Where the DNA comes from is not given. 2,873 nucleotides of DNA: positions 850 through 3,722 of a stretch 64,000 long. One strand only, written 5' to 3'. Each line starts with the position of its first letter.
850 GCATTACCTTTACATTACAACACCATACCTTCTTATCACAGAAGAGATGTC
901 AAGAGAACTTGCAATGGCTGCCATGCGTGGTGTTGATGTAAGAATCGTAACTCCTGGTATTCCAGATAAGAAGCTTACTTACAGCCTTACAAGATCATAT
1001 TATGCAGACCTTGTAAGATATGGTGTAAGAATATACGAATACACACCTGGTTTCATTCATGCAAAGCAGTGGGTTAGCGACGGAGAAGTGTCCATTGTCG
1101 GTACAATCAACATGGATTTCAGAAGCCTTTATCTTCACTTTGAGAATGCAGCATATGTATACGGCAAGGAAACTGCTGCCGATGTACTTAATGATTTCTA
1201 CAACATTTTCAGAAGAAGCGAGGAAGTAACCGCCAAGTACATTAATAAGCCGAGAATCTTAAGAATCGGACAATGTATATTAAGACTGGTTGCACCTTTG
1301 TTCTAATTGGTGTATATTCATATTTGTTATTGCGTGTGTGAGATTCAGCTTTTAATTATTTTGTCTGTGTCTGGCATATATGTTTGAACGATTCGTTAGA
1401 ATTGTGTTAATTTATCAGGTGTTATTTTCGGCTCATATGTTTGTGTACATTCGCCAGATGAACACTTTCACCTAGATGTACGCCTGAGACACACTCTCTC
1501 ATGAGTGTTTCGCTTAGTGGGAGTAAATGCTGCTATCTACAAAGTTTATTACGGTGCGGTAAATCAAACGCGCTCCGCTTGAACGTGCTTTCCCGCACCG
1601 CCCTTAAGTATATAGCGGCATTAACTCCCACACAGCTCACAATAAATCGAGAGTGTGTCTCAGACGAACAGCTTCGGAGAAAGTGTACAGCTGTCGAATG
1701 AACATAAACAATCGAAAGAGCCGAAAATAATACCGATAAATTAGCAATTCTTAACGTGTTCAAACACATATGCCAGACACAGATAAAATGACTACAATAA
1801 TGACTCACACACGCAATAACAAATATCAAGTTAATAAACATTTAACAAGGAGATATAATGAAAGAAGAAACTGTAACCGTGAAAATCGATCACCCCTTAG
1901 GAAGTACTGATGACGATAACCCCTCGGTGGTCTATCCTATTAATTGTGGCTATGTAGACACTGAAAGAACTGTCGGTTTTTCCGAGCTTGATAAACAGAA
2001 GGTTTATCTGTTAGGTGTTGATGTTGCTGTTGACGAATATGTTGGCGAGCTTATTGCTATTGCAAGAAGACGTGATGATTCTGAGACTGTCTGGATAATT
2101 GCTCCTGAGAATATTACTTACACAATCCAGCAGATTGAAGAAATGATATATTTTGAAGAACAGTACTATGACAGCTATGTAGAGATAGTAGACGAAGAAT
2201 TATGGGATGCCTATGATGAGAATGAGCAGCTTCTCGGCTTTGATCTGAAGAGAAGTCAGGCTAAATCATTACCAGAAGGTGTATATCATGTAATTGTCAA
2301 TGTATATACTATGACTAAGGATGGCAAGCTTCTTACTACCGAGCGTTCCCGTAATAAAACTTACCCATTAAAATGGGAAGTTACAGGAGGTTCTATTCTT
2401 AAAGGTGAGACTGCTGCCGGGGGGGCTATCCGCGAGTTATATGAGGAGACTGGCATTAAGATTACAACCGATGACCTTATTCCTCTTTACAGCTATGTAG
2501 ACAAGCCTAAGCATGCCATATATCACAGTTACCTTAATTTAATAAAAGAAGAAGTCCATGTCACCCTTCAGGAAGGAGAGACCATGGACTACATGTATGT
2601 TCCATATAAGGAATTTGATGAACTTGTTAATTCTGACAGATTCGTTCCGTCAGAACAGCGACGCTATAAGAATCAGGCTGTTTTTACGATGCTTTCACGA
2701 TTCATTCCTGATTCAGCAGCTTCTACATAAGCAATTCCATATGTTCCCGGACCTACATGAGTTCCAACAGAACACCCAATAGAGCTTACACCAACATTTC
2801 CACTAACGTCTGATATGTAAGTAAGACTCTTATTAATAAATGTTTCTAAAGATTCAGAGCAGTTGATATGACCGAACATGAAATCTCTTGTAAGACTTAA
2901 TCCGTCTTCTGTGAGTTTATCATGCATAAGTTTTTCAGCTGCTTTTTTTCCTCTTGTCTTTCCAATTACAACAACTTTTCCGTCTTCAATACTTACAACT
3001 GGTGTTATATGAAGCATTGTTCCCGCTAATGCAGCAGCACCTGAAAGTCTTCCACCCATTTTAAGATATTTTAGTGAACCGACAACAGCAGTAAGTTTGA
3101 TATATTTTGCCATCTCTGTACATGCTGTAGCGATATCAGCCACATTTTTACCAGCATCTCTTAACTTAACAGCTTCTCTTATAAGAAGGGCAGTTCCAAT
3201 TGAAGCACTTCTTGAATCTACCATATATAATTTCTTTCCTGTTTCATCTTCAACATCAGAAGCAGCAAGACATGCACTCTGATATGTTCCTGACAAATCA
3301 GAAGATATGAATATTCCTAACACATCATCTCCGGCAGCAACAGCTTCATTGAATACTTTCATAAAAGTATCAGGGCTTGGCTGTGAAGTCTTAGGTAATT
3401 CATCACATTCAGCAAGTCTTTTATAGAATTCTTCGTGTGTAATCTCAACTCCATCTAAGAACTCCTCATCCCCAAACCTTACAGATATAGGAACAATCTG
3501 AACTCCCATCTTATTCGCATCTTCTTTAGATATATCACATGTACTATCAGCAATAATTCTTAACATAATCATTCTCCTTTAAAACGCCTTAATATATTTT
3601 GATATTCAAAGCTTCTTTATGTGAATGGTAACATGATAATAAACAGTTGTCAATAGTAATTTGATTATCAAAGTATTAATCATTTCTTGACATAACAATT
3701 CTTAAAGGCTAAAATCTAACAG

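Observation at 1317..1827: Giant ~510-bp imperfect palindrome occupying the whole cls/Nudix intergenic region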

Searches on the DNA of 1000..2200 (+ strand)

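Call 7: search_rna_families(source=window, start=1000, end=2200, threshold=evalue, max_evalue=10)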
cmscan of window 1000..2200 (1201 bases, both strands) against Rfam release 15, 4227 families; matches with E-value up to 10: 3.
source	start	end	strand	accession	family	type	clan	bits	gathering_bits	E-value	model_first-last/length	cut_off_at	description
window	2063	2154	+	RF00358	snoZ101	Gene; snRNA; snoRNA; CD-box;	CL00057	20.1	44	1.4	1-96/96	no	Small nucleolar RNA Z101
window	1512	1636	-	RF04133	MIR2646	Gene; miRNA;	-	19.2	245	0.16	1-256/256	no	MIR2646 microRNA precursor family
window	1439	1515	-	RF02276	Hammerhead_II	Gene; ribozyme;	CL00010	16.2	37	3.6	1-66/66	no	Hammerhead ribozyme (type II)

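Call 12: search_dna_similar(query=window:1307-1857:+, collection=phages, mode=distant, max_evalue=0.01)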
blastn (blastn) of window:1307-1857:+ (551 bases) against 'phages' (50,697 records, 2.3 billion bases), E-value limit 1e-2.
No match.

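Call 13: search_dna_similar(query=window:1307-1857:+, collection=plasmids, mode=distant, max_evalue=0.01)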
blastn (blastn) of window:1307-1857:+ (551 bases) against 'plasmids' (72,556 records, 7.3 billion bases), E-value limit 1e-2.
Records with a match: 2; places in all: 6; records where one place covers at least 80% of the query: 2.
Best place of each record, by identity: 90-95% 2.
By first word of the organism name: [Eubacterium] 1; Lachnospira 1.
By predicted mobility (MOB-suite, as given by PLSDB): non-mobilizable 2.
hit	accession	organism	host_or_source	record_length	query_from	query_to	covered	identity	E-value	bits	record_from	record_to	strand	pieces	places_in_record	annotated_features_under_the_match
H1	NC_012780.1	[Eubacterium] eligens ATCC 27750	-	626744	11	523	93%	93.6%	0e+0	770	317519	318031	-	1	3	none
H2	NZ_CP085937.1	Lachnospira eligens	-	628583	11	523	93%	93.6%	0e+0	770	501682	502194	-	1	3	none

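Call 15: get_annotated_region(hit=H1, flank=4000)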
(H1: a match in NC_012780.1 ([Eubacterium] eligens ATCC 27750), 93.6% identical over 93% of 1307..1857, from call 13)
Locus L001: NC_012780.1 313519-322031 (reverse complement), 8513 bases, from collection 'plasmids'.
description: [Eubacterium] eligens ATCC 27750 plasmid unnamed, complete sequence
organism: [Eubacterium] eligens ATCC 27750 (NCBI taxid 515620)
taxonomy: Bacteria; Bacillota; Clostridia; Lachnospirales; Lachnospiraceae; Lachnospira; Lachnospira eligens; [Eubacterium] eligens ATCC 27750
host: -; source: -; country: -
typing (MOB-suite, as given by PLSDB): non-mobilizable; replicon rep_cluster_238
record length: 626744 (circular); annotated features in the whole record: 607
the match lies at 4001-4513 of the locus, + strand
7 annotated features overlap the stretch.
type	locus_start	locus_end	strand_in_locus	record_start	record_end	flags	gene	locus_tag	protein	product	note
CDS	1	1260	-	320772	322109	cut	-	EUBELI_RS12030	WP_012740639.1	MATE family efflux transporter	-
CDS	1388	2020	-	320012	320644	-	-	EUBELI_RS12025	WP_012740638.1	MBL fold metallo-hydrolase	-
CDS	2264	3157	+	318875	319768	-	-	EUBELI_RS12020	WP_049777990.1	DegV family protein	-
CDS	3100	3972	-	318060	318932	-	-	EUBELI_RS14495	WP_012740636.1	NUDIX domain-containing protein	-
CDS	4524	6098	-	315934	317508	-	cls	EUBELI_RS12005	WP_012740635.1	cardiolipin synthase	GO:0032049 - cardiolipin biosynthetic process [Evidence IEA]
CDS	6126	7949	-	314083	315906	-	-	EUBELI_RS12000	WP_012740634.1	ABC transporter ATP-binding protein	-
CDS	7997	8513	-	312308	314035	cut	-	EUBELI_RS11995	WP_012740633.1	ABC transporter ATP-binding protein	-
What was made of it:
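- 1317..1829 (.): Whole foldback element, a 513-bp imperfect palindrome. It is an insertion specific to the L. eligens clade, between the cls stop and the Nudix ribosome-binding site. The orthologous locus in ATCC 27750 matches exactly over 1317-1829 (calls 13, 15).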

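Call 79: build_rna_model(alignment_id=A1)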
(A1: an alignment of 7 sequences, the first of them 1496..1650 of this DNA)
Model R1 built from alignment A1 (7 sequences, 158 columns); structure: RNAalifold consensus.
model positions 155; base pairs 47; branch points 0; effective number of sequences 0.84; information 0.589 bits per position. Calibrated on 0.2 Mb of random sequence (short: E-values are rough).
structure used (alignment columns):
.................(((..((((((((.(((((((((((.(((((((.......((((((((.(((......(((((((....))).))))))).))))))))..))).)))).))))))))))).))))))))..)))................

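Call 80: search_with_rna_model(model_id=R1, sources=[window, L002, L034, L036, L037, L038, L039, L040, L026, L027, L029, L033, L009, L016, L010, L023, L005, L020], max_evalue=10)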
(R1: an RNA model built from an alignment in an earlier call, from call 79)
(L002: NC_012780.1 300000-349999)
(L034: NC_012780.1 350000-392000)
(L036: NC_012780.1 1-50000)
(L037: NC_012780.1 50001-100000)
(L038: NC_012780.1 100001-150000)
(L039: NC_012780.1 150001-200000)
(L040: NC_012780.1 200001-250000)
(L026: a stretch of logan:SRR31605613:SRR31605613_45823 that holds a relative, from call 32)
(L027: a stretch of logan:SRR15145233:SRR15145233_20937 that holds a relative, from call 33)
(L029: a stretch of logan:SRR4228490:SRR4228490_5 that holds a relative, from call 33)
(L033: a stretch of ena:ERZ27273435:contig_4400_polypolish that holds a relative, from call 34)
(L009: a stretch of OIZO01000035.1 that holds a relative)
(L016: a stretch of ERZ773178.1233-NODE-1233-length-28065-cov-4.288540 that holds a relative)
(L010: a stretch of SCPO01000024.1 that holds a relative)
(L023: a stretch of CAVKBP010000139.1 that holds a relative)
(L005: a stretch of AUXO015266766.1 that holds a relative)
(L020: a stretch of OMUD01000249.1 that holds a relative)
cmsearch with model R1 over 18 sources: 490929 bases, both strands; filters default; matches with E-value up to 10: 10.
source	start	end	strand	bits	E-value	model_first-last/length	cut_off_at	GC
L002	17700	17854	-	196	3.2e-56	1-155/155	no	0.46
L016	4599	4753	+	196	3.2e-56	1-155/155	no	0.46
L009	1838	1992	-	192.2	4.7e-55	1-155/155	no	0.46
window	1496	1650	+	188.3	7.1e-54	1-155/155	no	0.46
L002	17695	17852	+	64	5e-16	1-155/155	no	0.47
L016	4601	4758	-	64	5e-16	1-155/155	no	0.47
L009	1833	1990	+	58.1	3.1e-14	1-155/155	no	0.47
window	1498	1655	-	56.9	7.1e-14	1-155/155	no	0.47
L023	3086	3232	+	33.4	1e-06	1-155/155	no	0.39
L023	3116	3233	-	15.6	0.26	1-155/155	no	0.39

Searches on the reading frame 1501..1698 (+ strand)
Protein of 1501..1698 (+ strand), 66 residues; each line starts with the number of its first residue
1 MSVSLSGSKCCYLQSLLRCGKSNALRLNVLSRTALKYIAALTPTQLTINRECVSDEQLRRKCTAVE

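Call 51: list_cluster_members(proteins=[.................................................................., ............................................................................, window:1501-1698:+, window:1536-1841:-, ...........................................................])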
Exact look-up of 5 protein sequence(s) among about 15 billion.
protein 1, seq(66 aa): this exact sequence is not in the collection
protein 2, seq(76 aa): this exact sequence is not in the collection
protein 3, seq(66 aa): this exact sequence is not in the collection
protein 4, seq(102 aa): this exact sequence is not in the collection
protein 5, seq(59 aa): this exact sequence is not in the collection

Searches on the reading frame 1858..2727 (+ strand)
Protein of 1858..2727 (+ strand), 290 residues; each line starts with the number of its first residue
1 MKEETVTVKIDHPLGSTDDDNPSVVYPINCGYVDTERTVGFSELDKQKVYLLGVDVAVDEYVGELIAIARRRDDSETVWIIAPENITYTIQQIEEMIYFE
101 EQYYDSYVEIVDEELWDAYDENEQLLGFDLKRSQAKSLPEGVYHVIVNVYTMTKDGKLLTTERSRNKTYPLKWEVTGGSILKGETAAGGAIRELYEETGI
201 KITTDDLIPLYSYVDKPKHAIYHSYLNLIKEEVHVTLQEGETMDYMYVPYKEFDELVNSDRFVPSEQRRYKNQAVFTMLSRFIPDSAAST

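Call 14: find_encoding_contigs(protein=window:1858-2727:+, flank=6000, max_places=10)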
Protein window:1858-2727:+ (290 aa): no gene with exactly this product is on record in the collection.

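Call 30: find_homologous_proteins(query=window:1858-2727:+, max_evalue=1e-20)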
Query window:1858-2727:+ (290 aa): 502 proteins with E <= 1e-20 among 2310 candidates; the best 120 are listed.
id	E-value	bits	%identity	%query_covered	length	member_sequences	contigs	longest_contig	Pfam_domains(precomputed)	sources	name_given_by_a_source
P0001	4.4e-178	609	93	100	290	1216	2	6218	PF00293.35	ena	-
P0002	7.4e-165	565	86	100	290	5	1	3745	PF00293.35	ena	-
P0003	4.7e-163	560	86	100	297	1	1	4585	PF00293.35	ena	-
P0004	4.0e-162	556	86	100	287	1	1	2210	PF00293.35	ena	-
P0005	1.0e-156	539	88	95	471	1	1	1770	PF00293.35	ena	-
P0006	1.5e-153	528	85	100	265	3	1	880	PF00293.35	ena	-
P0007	8.0e-147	506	95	82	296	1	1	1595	PF00293.35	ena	-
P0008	2.8e-146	504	93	84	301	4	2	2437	PF00293.35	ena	-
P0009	5.7e-146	503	81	93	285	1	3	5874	PF00293.35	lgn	-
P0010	1.9e-145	502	81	93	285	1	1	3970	PF00293.35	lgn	-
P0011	5.6e-145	500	81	93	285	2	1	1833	PF00293.35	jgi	-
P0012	1.6e-141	489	93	80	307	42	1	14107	PF00293.35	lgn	-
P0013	2.6e-140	485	72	100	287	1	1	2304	PF00293.35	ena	-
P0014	1.0e-137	476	76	100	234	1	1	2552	-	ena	-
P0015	1.9e-137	476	74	94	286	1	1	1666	PF00293.35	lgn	-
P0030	2.4e-122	426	68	93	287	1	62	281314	PF00293.35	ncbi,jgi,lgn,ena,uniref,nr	ncbi:MAG: NUDIX hydrolase [Lachnospira sp.]|uniref:Mutator mutT protein n=1 Tax=Lachnospira pectinos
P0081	4.8e-96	340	59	91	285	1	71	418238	PF00293.35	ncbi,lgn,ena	ncbi:MAG: NUDIX domain-containing protein [Lachnospira sp.]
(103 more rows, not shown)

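Call 31: find_encoding_contigs(protein=P0001, flank=3000, max_places=10)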
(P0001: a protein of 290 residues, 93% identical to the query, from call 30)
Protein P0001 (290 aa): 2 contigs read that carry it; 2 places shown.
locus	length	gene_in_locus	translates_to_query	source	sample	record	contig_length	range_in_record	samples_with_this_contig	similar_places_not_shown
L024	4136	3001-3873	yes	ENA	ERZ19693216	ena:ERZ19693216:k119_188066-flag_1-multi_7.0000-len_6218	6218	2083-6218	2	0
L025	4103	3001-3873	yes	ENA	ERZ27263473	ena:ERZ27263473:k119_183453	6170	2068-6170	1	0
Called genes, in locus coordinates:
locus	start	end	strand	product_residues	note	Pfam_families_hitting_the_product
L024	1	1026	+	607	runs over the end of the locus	PF00664:ABC_membrane, PF06472:ABC_membrane_2, PF00005:ABC_tran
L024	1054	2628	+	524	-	PF13396:PLDc_N, PF13091:PLDc_2, PF11495:TrmB_EBD_N (faint), PF00614:PLDc (weak), PF13091:PLDc_2, PF00614:PLDc (weak)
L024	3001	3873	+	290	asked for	PF00293:NUDIX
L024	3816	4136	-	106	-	?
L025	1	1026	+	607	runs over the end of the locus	PF00664:ABC_membrane, PF06472:ABC_membrane_2, PF00005:ABC_tran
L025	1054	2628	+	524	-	PF13396:PLDc_N, PF13091:PLDc_2, PF11495:TrmB_EBD_N (faint), PF00614:PLDc (weak), PF13091:PLDc_2, PF00614:PLDc (weak)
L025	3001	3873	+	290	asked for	PF00293:NUDIX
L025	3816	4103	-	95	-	?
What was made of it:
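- Tried and rejected: The exact translations are absent from the 15-billion-protein collection, and gene callers leave the spacer empty (calls 31, 51).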

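Call 32: find_encoding_contigs(protein=P0009, flank=3000, max_places=10)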
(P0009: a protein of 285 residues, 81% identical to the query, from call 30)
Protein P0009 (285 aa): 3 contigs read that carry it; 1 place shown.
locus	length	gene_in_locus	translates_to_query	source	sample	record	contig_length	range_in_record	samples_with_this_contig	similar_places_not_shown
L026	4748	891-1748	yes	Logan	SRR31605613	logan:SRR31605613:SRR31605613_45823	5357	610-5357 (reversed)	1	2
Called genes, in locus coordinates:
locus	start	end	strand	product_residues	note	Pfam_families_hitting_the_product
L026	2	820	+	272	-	?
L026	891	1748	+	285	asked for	PF00293:NUDIX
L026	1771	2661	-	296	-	PF02645:DegV, PF13684:FakA-like_C (weak)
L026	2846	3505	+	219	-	PF02581:TMP-TENI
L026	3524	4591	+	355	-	PF02540:NAD_synthase (weak), PF03054:tRNA_Me_trans, PF20259:tRNA_Me_trans_M, PF20258:tRNA_Me_trans_C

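Call 33: find_encoding_contigs(protein=P0030, flank=3000, max_places=6)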
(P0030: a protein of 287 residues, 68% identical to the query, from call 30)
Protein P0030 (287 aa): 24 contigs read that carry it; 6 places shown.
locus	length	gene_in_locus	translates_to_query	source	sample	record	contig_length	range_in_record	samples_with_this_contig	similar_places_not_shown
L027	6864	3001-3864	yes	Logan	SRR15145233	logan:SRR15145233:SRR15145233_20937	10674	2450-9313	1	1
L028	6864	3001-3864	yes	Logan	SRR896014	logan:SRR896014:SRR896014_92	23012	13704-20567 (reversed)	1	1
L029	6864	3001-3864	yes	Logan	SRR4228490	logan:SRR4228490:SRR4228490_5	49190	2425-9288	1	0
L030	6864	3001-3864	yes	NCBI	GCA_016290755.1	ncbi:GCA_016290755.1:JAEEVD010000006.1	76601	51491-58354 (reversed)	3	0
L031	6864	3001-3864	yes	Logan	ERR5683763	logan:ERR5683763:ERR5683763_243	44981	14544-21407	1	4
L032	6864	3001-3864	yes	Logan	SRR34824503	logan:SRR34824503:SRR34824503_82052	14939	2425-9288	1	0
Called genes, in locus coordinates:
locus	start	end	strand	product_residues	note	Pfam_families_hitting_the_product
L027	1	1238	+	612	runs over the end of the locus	PF00664:ABC_membrane, PF06472:ABC_membrane_2 (weak), PF00005:ABC_tran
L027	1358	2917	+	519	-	PF13396:PLDc_N (weak), PF13091:PLDc_2 (weak), PF00614:PLDc (faint), PF13091:PLDc_2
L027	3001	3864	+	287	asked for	PF00293:NUDIX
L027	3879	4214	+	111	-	PF03551:PadR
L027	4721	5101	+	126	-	PF00392:GntR, PF02082:Rrf2 (faint)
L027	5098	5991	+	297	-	PF00005:ABC_tran, PF13304:AAA_21 (faint)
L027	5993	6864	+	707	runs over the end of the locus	-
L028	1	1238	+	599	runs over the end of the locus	PF06472:ABC_membrane_2 (weak), PF00664:ABC_membrane, PF00005:ABC_tran, PF00270:DEAD (faint)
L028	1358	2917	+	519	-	PF13396:PLDc_N (weak), PF13091:PLDc_2 (weak), PF00614:PLDc (faint), PF13091:PLDc_2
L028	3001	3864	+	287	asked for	PF00293:NUDIX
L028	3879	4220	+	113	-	PF03551:PadR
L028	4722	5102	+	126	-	PF00392:GntR, PF02082:Rrf2 (weak)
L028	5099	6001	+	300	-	PF00005:ABC_tran, PF13304:AAA_21 (faint)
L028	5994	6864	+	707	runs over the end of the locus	-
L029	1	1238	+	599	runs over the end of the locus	PF06472:ABC_membrane_2 (weak), PF00664:ABC_membrane, PF00005:ABC_tran, PF00270:DEAD (faint)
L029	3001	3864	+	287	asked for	PF00293:NUDIX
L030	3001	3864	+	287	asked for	PF00293:NUDIX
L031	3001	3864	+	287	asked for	PF00293:NUDIX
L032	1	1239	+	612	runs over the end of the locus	PF00270:DEAD (faint), PF00664:ABC_membrane, PF06472:ABC_membrane_2 (weak), PF00005:ABC_tran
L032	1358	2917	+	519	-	PF13396:PLDc_N (weak), PF13091:PLDc_2 (weak), PF00614:PLDc (faint), PF13091:PLDc_2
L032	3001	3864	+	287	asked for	PF00293:NUDIX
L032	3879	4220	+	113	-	PF03551:PadR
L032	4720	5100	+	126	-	PF00392:GntR, PF02082:Rrf2 (weak)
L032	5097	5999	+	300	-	PF00005:ABC_tran, PF13304:AAA_21 (faint)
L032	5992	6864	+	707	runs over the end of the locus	-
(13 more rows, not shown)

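Call 34: find_encoding_contigs(protein=P0081, flank=3000, max_places=6)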
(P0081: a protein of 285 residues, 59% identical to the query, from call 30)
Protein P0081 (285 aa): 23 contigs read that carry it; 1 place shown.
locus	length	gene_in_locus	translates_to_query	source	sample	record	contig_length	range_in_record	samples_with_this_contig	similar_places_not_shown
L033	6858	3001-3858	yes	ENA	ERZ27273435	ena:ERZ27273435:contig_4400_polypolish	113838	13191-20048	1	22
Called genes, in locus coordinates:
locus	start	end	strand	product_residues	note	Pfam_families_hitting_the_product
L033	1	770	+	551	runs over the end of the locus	PF00749:tRNA-synt_1c, PF19269:Anticodon_2 (weak)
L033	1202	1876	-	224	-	PF00392:GntR, PF07729:FCD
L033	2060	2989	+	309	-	PF00294:PfkB, PF08543:Phos_pyr_kin (weak)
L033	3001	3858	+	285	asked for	PF00293:NUDIX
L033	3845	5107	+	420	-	PF02581:TMP-TENI, PF04481:DUF561 (faint), PF00702:Hydrolase, PF13419:HAD_2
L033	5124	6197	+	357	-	PF00764:Arginosuc_synth (faint), PF02540:NAD_synthase (weak), PF03054:tRNA_Me_trans, PF20259:tRNA_Me_trans_M, PF20258:tRNA_Me_trans_C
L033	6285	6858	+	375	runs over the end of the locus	PF00149:Metallophos, PF12850:Metallophos_2 (weak), PF12320:SbcD_C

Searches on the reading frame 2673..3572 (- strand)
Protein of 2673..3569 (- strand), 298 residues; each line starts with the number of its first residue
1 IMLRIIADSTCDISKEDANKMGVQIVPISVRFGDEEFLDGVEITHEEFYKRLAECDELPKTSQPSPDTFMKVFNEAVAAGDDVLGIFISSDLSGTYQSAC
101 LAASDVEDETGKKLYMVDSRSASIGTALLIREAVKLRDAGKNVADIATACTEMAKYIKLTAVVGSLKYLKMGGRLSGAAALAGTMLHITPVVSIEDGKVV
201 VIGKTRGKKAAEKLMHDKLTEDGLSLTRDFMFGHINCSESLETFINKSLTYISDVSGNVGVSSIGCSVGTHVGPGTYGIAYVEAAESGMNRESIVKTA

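Call 56: find_encoding_contigs(protein=window:2673-3569:-, flank=4000, max_places=10)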
Protein window:2673-3569:- (298 aa): no gene with exactly this product is on record in the collection.
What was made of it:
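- Tried and rejected: Look-ups that led nowhere: one look-up used wrong minus-strand coordinates (call 56).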

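Call 58: find_encoding_contigs(protein=window:2676-3572:-, flank=4000, max_places=10)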
Protein window:2676-3572:- (299 aa): no gene with exactly this product is on record in the collection.
